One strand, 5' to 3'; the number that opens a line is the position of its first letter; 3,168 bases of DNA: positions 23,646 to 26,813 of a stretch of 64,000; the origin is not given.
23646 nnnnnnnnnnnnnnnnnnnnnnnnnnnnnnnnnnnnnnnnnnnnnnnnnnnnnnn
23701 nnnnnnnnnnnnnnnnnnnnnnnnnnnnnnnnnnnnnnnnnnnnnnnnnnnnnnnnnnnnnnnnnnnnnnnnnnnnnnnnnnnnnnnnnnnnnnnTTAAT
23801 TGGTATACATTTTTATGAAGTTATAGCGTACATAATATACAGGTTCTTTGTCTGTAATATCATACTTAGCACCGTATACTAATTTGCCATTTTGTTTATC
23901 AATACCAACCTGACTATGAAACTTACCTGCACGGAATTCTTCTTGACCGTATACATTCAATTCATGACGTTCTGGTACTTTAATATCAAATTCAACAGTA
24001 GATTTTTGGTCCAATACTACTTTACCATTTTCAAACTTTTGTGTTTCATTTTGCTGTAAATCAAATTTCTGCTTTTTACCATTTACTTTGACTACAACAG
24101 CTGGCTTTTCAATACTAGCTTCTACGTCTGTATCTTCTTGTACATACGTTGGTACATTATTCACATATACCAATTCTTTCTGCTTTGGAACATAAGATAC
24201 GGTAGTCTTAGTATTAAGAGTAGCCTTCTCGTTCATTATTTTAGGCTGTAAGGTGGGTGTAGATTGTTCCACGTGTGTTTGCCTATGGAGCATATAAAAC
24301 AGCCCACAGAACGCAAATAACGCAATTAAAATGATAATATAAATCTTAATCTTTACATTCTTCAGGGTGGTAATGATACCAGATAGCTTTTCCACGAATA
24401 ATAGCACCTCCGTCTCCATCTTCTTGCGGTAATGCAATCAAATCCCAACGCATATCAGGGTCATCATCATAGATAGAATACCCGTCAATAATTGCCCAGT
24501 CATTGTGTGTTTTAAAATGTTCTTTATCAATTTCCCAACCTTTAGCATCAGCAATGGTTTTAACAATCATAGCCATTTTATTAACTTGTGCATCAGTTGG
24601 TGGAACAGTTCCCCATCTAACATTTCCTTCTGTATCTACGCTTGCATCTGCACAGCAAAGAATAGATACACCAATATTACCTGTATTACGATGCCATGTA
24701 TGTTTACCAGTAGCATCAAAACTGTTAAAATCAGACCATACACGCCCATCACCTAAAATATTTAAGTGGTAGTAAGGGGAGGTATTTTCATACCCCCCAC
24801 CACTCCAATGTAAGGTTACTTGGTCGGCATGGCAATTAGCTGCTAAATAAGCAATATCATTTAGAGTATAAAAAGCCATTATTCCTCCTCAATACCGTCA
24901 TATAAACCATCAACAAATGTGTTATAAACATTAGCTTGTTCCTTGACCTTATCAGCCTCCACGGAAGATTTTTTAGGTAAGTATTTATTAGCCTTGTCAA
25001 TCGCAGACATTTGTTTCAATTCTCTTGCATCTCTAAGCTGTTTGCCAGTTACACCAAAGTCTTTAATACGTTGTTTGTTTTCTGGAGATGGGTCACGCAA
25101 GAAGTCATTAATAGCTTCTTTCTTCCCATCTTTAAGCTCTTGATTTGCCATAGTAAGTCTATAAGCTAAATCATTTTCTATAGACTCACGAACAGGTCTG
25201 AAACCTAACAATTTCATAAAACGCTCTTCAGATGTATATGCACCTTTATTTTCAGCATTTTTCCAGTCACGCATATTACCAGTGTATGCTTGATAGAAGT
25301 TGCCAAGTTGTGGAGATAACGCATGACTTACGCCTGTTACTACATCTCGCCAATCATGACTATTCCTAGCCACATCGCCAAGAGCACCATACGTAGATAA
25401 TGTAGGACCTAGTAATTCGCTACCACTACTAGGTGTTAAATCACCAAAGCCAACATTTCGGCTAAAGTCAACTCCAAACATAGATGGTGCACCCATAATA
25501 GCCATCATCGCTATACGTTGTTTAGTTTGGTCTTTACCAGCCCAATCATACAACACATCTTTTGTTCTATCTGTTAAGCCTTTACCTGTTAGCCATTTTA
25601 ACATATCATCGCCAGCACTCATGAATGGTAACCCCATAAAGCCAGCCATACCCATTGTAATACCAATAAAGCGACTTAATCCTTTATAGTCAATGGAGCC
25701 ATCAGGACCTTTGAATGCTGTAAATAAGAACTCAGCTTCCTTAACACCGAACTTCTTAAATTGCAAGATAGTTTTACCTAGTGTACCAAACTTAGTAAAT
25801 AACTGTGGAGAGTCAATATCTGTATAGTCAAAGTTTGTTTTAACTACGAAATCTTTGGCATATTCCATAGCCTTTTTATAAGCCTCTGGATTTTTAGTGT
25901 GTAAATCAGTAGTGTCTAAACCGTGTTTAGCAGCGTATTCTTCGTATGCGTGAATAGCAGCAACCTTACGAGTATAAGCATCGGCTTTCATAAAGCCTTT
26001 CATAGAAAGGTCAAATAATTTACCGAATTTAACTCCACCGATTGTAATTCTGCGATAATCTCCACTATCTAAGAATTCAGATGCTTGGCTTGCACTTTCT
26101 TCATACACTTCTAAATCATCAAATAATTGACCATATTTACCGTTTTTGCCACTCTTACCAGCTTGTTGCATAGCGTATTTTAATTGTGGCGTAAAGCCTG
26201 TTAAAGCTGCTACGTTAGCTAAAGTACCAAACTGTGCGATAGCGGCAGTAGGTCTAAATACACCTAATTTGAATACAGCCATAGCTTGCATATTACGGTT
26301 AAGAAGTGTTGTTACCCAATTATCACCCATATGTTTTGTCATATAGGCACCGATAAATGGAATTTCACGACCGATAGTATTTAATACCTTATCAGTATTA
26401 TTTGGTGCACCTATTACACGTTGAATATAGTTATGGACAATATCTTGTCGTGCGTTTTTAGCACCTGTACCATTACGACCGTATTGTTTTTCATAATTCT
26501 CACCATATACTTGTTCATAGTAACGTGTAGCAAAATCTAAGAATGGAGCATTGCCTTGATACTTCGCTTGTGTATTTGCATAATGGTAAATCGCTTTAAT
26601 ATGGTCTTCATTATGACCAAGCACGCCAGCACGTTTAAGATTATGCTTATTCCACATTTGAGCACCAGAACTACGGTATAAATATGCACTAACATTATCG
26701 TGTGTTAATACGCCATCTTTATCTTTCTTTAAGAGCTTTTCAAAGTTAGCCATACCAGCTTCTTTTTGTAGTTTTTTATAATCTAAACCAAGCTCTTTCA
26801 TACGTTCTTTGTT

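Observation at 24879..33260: Giant 2793-aa ORF with an HEXXH motif between the tail-lysozyme gene and the endolysin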

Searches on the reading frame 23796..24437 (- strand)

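Call 12: search_protein_families(library=phrogs, proteins=[window:23796-24437:-], max_evalue=0.001)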
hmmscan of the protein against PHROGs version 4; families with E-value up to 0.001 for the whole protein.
window:23796-24437:- (213 aa): 1 family
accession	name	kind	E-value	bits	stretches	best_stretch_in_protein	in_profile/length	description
phrog_37316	-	unknown function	6.6e-08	33.5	1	19-153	9-136/194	-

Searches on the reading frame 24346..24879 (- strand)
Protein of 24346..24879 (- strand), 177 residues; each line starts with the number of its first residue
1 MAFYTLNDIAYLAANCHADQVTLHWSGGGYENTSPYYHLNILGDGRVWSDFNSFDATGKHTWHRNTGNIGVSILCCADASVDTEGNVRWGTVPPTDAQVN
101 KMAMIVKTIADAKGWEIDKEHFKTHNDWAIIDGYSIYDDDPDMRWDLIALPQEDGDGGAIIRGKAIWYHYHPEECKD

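Call 12: search_protein_families(library=phrogs, proteins=[window:24346-24879:-], max_evalue=0.001)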
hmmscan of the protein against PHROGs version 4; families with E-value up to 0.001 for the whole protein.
window:24346-24879:- (177 aa): 2 families
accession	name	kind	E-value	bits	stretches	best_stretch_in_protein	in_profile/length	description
phrog_5867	-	lysis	8.7e-25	87.6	1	17-170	483-641/1029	endolysin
phrog_2588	-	unknown function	1.2e-15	58.1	1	19-157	399-539/915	-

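Call 46: search_protein_families(library=pfam, proteins=[window:24346-24879:-], max_evalue=0.001)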
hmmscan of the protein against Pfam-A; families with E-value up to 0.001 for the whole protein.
window:24346-24879:- (177 aa): 1 family
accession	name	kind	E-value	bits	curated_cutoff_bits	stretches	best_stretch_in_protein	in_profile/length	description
PF01510.30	Amidase_2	-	1.6e-06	28.9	26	1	15-129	25-123/131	N-acetylmuramoyl-L-alanine amidase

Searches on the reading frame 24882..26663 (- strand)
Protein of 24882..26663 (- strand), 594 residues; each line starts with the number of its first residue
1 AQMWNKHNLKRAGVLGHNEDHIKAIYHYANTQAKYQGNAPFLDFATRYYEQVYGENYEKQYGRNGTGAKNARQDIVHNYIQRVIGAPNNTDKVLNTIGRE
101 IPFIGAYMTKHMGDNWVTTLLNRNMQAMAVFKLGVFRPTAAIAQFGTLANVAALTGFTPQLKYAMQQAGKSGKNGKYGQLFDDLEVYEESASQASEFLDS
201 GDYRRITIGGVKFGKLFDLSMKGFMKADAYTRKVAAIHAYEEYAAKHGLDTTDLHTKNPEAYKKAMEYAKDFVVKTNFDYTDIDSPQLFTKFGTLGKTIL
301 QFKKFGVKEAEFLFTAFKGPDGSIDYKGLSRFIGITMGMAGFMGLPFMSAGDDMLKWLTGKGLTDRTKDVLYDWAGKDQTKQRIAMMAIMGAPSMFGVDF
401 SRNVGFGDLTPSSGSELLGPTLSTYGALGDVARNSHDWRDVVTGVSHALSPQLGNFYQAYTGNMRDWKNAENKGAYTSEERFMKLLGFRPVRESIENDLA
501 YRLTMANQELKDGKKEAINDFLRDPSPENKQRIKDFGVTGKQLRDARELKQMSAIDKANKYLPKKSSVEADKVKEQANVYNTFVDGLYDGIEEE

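Call 61: search_protein_families(library=pfam, proteins=[window:24882-26663:-], max_evalue=10)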
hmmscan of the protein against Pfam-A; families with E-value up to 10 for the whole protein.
window:24882-26663:- (594 aa): 0 families
